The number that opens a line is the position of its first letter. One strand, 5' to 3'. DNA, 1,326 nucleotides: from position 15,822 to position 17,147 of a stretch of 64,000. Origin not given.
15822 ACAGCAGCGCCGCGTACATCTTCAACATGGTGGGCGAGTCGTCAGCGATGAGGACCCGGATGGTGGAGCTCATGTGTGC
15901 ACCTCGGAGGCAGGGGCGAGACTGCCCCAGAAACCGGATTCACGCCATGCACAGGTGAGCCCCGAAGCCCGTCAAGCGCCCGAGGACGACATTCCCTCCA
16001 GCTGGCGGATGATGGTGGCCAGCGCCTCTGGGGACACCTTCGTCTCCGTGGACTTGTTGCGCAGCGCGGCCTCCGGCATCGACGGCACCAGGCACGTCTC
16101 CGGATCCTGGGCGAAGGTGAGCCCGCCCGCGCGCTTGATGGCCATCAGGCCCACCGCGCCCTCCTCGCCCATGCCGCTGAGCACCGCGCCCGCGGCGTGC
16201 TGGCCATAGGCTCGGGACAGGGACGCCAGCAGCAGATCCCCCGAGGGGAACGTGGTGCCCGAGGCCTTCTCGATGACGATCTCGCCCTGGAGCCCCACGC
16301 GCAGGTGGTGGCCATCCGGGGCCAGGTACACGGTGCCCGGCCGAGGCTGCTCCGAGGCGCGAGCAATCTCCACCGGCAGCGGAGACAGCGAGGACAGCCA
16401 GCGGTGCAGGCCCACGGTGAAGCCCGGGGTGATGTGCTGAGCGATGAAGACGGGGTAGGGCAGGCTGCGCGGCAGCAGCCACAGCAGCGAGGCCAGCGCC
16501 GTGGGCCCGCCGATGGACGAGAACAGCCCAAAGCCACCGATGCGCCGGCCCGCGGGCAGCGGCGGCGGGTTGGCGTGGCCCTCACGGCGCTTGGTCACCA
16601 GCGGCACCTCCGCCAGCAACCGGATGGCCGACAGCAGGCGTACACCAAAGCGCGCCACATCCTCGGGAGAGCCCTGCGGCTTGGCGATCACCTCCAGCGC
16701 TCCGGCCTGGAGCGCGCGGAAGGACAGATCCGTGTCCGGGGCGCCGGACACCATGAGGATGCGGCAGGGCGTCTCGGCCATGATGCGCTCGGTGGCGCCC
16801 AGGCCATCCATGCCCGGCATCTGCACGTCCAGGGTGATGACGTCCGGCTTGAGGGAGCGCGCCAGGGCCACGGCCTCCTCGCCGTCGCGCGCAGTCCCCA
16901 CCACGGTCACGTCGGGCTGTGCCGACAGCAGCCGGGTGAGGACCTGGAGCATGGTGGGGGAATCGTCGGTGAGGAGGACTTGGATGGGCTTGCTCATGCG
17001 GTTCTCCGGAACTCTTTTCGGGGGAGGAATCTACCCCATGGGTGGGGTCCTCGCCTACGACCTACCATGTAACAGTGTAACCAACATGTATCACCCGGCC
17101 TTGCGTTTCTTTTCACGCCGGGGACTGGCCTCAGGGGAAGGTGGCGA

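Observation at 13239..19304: Multi-TM GAF sensor kinase followed by three tandem CheB-like methylesterase response regulators, with no other chemotaxis genes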

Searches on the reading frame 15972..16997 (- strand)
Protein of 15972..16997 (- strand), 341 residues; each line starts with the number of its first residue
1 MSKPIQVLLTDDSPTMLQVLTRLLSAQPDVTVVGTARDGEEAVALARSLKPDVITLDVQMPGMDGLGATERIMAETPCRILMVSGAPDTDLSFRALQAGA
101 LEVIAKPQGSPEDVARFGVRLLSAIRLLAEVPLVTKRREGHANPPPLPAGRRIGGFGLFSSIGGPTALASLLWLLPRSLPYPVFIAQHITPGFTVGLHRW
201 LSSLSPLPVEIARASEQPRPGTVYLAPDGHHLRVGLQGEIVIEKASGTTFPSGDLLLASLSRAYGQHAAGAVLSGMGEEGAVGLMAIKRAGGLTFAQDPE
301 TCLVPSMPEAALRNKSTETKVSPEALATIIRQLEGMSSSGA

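Call 9: search_protein_families(library=pfam, proteins=[window:15972-16997:-], max_evalue=0.01)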
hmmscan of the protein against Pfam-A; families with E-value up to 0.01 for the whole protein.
window:15972-16997:- (341 aa): 2 families
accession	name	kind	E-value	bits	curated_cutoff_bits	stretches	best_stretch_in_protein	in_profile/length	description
PF01339.22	CheB_methylest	-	1.5e-47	162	24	1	158-328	3-172/174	CheB methylesterase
PF00072.30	Response_reg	-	3.5e-23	82.3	30.2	1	7-109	1-102/111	Response regulator receiver domain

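Call 28: search_solved_structures(query=window:15972-16997:-, show_alignments=1)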
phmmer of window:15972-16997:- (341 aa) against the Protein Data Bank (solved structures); distinct sequences matched with E-value up to 0.001: 191 (the best 60 are shown).
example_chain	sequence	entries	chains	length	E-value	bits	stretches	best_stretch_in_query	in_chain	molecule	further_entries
1a2o_A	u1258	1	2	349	7.9e-47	163.1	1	4-314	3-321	CHEB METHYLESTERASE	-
6ymz_A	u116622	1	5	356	2.4e-46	161.6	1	4-314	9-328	Protein-glutamate methylesterase/protein-glutamine glutaminase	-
7esg_A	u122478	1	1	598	1.3e-36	129.6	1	4-320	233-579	Glutathione S-transferase,Protein-glutamate methylesterase/protein-glutamine glutaminase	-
3sft_A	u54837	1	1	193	5.7e-25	91.3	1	159-313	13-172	Chemotaxis response regulator protein-glutamate methylesterase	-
3t8y_A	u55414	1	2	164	7e-24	87.7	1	3-126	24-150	Chemotaxis response regulator protein-glutamate methylesterase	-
1chd_A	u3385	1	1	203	5e-23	84.9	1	158-314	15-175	CHEB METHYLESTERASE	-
1a04_A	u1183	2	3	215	4.9e-16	61.9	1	3-117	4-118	NITRATE/NITRITE RESPONSE REGULATOR PROTEIN NARL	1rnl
6ekg_Y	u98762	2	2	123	5.5e-16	61.8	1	3-118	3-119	Chemotaxis protein CheY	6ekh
7od9_B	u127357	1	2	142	1.1e-15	60.8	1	5-118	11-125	Response regulator receiver protein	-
1dz3_A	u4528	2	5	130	2.4e-15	59.7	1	5-108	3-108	Stage 0 sporulation protein A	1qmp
8q52_A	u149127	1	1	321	1.3e-14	57.3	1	3-119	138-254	Leucine-specific-binding protein,Chemotaxis protein CheY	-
6er7_A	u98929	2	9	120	1.7e-14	56.9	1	6-111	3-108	120aa long hypothetical chemotaxis protein (CheY)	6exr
7ve6_A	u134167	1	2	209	2.3e-14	56.5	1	5-124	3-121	Response regulator protein VraR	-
3eul_A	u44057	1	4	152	2.5e-14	56.3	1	4-108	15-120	POSSIBLE NITRATE/NITRITE RESPONSE TRANSCRIPTIONAL REGULATORY PROTEIN NARL (DNA-binding res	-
4gvp_A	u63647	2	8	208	2.8e-14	56.2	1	5-124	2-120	Response regulator protein vraR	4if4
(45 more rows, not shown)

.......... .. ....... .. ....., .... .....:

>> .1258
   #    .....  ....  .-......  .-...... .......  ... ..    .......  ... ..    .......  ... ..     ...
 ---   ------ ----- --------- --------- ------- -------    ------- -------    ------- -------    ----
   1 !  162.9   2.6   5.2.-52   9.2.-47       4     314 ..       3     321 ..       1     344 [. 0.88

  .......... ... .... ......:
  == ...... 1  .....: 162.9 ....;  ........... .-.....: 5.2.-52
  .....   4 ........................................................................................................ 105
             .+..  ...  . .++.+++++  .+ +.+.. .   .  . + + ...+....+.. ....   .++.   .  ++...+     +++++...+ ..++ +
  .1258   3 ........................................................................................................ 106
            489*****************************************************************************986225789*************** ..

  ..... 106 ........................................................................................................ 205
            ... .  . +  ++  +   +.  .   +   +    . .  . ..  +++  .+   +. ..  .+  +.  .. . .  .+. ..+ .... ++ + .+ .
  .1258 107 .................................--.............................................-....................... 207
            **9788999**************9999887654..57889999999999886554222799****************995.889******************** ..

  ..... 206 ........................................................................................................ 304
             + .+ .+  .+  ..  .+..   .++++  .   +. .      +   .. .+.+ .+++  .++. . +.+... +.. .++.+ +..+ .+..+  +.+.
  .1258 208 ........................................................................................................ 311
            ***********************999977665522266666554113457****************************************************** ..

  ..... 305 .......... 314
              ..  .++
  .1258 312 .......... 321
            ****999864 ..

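Call 32: search_protein_families(library=ncbifam, proteins=[window:15972-16997:-], max_evalue=0.001)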
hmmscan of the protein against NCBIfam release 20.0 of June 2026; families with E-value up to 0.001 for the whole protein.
window:15972-16997:- (341 aa): 73 families (the best 25 are shown)
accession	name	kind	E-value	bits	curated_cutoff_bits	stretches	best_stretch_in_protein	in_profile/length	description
NF009206.0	PRK12555.1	subfamily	2.6e-77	260.1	342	1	5-331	1-333/340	chemotaxis-specific protein-glutamate methyltransferase CheB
NF001965.0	PRK00742.1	subfamily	1.2e-74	251.6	293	1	3-330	2-349/357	chemotaxis-specific protein-glutamate methyltransferase CheB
NF007935.0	PRK10651.1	equivalog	8e-19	67.7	250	1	3-106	5-109/216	two-component system response regulator NarL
TIGR02875.1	spore_0_A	equivalog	1e-18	67.5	200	1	4-108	2-109/262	sporulation transcription factor Spo0A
NF007018.1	PRK09483.1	equivalog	6.6e-16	58.6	280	1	5-114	2-112/217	UvrY/SirA/GacA family response regulator transcription factor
NF052445.1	RespRegMctR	equivalog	8.5e-16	58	300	1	4-104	1-102/205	two-component system response regulator MctR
NF041367.1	CheY_Halo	equivalog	5e-15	55.9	200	1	7-112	1-105/114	chemotaxis protein CheY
NF040689.1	MtrAB_MtrA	equivalog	2.6e-14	53.1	300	1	7-122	1-114/219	MtrAB system response regulator MtrA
NF007708.0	PRK10403.1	equivalog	3.1e-13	49.7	343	1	3-85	5-90/215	nitrate/nitrite response regulator protein NarP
NF011896.0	PRK15369.1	equivalog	6.3e-13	48.8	242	1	4-106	3-106/211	two component system response regulator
NF007135.0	PRK09581.1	equivalog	1.2e-12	47.4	474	1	6-127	4-122/457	PleD family two-component system response regulator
NF008318.0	PRK11107.1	equivalog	2.3e-12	45.9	890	1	3-74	666-735/920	two-component sensor histidine kinase BarA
NF008677.0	PRK11697.1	equivalog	9.9e-12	44.7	246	1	5-107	2-102/238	two-component system response regulator BtsR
NF041733.1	resp_reg_CseB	equivalog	1.3e-11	44.4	350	1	6-118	2-112/228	two-component system response regulator CseB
NF045944.1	ResRegRpaBCyano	equivalog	2e-11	43.7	330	1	8-114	1-105/229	response regulator transcription factor RpaB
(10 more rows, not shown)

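Call 46: find_homologous_proteins(query=window:15972-16997:-)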
Query window:15972-16997:- (341 aa): 1674 proteins with E <= 0.001 among 8000 candidates; the best 120 are listed.
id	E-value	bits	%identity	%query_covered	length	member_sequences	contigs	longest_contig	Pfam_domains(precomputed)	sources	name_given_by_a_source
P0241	4.2e-206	701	96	99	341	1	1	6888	PF01339.23,PF00072.31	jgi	jgi:two-component system, chemotaxis family, protein-glutamate methylesterase/glutaminase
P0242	2.4e-204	696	95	100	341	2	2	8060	PF01339.23,PF00072.31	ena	-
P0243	9.7e-196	667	91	100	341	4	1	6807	PF01339.23,PF00072.31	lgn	-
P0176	1.3e-195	667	93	98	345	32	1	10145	PF01339.23,PF00072.31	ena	-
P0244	4.1e-191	652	89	100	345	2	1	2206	PF01339.23,PF00072.31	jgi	jgi:two-component system chemotaxis response regulator CheB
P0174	2.7e-190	649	89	100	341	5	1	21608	PF01339.23,PF00072.31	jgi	jgi:two-component system chemotaxis response regulator CheB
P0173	9.9e-188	641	89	98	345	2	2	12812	PF01339.23,PF00072.31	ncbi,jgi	jgi:two-component system chemotaxis response regulator CheB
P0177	2.5e-187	640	88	100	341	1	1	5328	PF01339.23,PF00072.31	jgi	jgi:two-component system chemotaxis response regulator CheB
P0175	1.2e-185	634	87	99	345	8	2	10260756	PF01339.23,PF00072.31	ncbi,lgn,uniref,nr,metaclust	ncbi:chemotaxis protein CheB [Stigmatella aurantiaca]|uniref:protein-glutamate methylesterase n=1 Ta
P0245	6.2e-184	629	87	99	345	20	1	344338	PF01339.23,PF00072.31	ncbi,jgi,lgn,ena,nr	ncbi:MAG TPA: chemotaxis protein CheB [Myxococcaceae bacterium]|nr:chemotaxis protein CheB [Myxococc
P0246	5.0e-166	570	89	90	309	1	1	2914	PF01339.23,PF00072.31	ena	-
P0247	5.5e-156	537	74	99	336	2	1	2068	PF01339.23,PF00072.31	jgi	jgi:two-component system chemotaxis response regulator CheB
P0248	2.6e-154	531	95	76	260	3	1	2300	PF01339.23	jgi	jgi:two-component system chemotaxis response regulator CheB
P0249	4.8e-151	520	72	99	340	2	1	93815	PF01339.23,PF00072.31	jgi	jgi:two-component system chemotaxis response regulator CheB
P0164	2.0e-115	403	58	98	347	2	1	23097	PF01339.23,PF00072.31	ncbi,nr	ncbi:MAG: response regulator [Myxococcaceae bacterium]|nr:response regulator [Myxococcaceae bacteriu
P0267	5.3e-86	307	49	97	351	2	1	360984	PF01339.23,PF00072.31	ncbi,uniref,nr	ncbi:chemotaxis protein CheB [Hyalangium minutum]|uniref:Protein-glutamate methylesterase/protein-gl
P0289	1.9e-84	302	47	97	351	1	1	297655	PF01339.23,PF00072.31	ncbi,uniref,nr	ncbi:chemotaxis protein CheB [Hyalangium versicolor]|uniref:chemotaxis protein CheB n=1 Tax=Hyalangi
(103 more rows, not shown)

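Call 47: find_encoding_contigs(protein=P0267, flank=10000, max_places=1)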
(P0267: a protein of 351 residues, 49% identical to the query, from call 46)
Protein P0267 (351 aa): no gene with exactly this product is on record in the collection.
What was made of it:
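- Tried and rejected: The look-up of H. minutum's own che-type CheB context (P0267) failed because no exact gene is on record (call 47).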

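Call 48: find_encoding_contigs(protein=P0249, flank=10000, max_places=1)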
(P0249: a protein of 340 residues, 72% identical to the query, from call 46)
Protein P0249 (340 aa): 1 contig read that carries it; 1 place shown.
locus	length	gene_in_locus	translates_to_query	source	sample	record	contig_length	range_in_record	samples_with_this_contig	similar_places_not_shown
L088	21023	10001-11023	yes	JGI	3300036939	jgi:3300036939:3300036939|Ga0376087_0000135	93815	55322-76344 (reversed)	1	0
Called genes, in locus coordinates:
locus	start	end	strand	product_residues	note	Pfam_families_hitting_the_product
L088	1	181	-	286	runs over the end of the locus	PF00515:TPR_1 (faint), PF07719:TPR_2 (faint), PF13174:TPR_6 (faint), PF13424:TPR_12 (faint), PF13428:TPR_14 (faint), PF13432:TPR_16 (faint), PF24575:TPR_Slam (faint), PF14559:TPR_19 (faint)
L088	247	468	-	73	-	-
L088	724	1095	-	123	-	-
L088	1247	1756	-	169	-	PF00702:Hydrolase (weak), PF08282:Hydrolase_3 (weak)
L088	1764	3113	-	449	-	-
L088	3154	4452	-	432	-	PF01790:LGT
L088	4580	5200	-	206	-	PF01252:Peptidase_A8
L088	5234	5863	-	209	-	PF01252:Peptidase_A8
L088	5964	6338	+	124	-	PF06916:FAM210A-B_dom (faint)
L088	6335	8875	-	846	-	-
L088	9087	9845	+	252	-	PF14451:Ub-Mut7C, PF01927:Mut7-C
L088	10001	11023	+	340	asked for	PF00072:Response_reg, PF01339:CheB_methylest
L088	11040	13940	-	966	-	PF00133:tRNA-synt_1, PF09334:tRNA-synt_1g, PF01406:tRNA-synt_1e (weak), PF09334:tRNA-synt_1g (weak), PF01921:tRNA-synt_1f (weak), PF08264:Anticodon_1, PF06827:zf-FPG_IleRS (weak)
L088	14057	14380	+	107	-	-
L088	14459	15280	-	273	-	-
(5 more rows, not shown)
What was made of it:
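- An a-type CheB occurs as an orphan far from any kinase (call 48).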

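Call 50: find_encoding_contigs(protein=P0289, flank=10000, max_places=1)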
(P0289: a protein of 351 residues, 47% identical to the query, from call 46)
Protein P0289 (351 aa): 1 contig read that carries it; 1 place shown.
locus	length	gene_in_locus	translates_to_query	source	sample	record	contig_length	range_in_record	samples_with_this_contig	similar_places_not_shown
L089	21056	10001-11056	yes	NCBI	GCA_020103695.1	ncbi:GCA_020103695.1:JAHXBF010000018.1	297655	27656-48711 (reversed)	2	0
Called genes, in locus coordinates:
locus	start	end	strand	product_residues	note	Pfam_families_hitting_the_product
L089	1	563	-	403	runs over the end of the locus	PF00364:Biotin_lipoyl, PF25997:BSH_YhbJ (faint), PF02817:E3_binding, PF00198:2-oxoacid_dh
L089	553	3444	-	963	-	PF16078:2-oxogl_dehyd_N, PF00676:E1_dh, PF02779:Transket_pyr, PF16870:OxoGdeHyase_C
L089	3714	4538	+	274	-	PF00106:adh_short, PF13561:adh_short_C2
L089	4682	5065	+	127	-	PF00072:Response_reg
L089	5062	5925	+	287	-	PF00072:Response_reg, PF01584:CheW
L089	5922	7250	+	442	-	PF01739:CheR, PF08242:Methyltransf_12 (faint), PF13649:Methyltransf_25 (faint)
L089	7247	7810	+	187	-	PF01584:CheW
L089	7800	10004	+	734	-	PF01627:Hpt, PF02518:HATPase_c, PF01584:CheW, PF00072:Response_reg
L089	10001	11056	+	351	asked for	PF00072:Response_reg, PF01339:CheB_methylest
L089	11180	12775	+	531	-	PF00672:HAMP, PF00015:MCPsignal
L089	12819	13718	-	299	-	PF00126:HTH_1, PF03466:LysR_substrate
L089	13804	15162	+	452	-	PF06609:TRI12, PF13347:MFS_2 (weak), PF00083:Sugar_tr, PF07690:MFS_1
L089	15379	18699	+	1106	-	PF00512:HisKA, PF02518:HATPase_c, PF13581:HATPase_c_2 (faint), PF00072:Response_reg, PF08448:PAS_4, PF13426:PAS_9 (weak), PF00512:HisKA, PF02518:HATPase_c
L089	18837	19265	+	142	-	-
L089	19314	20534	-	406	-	PF00083:Sugar_tr, PF06779:MFS_4, PF07690:MFS_1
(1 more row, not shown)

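Call 53: find_encoding_contigs(protein=P0245, flank=8000, max_places=2)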
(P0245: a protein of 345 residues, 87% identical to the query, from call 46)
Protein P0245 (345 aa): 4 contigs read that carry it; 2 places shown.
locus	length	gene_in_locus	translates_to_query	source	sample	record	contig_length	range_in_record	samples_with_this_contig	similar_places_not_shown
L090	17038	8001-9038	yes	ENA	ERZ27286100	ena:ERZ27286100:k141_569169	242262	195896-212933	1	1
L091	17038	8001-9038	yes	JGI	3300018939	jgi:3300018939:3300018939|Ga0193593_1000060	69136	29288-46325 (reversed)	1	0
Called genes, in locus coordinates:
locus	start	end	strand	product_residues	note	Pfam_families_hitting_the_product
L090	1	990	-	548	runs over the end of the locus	-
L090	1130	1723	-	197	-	PF01844:HNH, PF14279:HNH_5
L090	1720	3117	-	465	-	PF03841:SelA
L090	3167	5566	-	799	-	PF07719:TPR_2 (faint), PF13174:TPR_6 (faint), PF13181:TPR_8 (faint), PF13428:TPR_14 (faint), PF14559:TPR_19 (faint), PF12895:ANAPC3 (faint), PF13176:TPR_7 (faint), PF01464:SLT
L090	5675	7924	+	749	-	PF01590:GAF (faint), PF13185:GAF_2, PF13492:GAF_3 (weak), PF00512:HisKA, PF02518:HATPase_c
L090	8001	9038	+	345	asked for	PF00072:Response_reg, PF01339:CheB_methylest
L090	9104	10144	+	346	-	PF00072:Response_reg, PF01339:CheB_methylest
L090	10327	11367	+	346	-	PF00072:Response_reg, PF01339:CheB_methylest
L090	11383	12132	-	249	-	PF13489:Methyltransf_23, PF08241:Methyltransf_11, PF08242:Methyltransf_12, PF13649:Methyltransf_25, PF13847:Methyltransf_31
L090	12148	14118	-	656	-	PF00005:ABC_tran, PF00006:ATP-synt_ab (faint), PF02463:SMC_N (faint), PF13555:AAA_29 (faint), PF13191:AAA_16 (faint), PF12848:ABC_tran_Xtn, PF00005:ABC_tran, PF16326:ABC_tran_CTD, +3 more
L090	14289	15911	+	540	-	PF00069:Pkinase, PF07714:PK_Tyr_Ser-Thr, PF08308:PEGA (weak)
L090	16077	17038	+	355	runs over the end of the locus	PF15887:Peptidase_Mx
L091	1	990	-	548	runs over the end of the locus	-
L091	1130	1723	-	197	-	PF01844:HNH, PF14279:HNH_5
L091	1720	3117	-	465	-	PF03841:SelA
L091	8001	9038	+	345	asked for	PF00072:Response_reg, PF01339:CheB_methylest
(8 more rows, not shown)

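Call 78: search_protein_representatives(protein=window:15972-16997:-)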
Query: 341 residues. Proteins with E-value up to 0.001 (for the whole library): 253312; up to 1e-10: 36008; up to 1e-30: 4535. The best 150 are listed.
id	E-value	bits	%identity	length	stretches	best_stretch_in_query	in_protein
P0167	2.6e-108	378.4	57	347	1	1-338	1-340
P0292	3.9e-88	312.1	50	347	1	4-333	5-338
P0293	7.0e-85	301.4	48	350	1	3-333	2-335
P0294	2.1e-81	289.9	50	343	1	5-333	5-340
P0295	5.3e-79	282.1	49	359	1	1-334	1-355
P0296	7.6e-73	261.8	49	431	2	144-318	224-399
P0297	5.7e-72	258.9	47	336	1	18-333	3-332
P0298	9.0e-72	258.3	48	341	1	4-333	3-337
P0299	2.0e-71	257.2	40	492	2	2-330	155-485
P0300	2.7e-70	253.5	43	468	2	5-314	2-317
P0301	1.1e-69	251.4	46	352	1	1-335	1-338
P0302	8.7e-69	248.5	39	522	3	157-326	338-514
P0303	9.1e-69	248.4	40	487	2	5-336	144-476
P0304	1.6e-68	247.6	41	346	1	4-330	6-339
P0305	2.0e-68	247.3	45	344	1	7-334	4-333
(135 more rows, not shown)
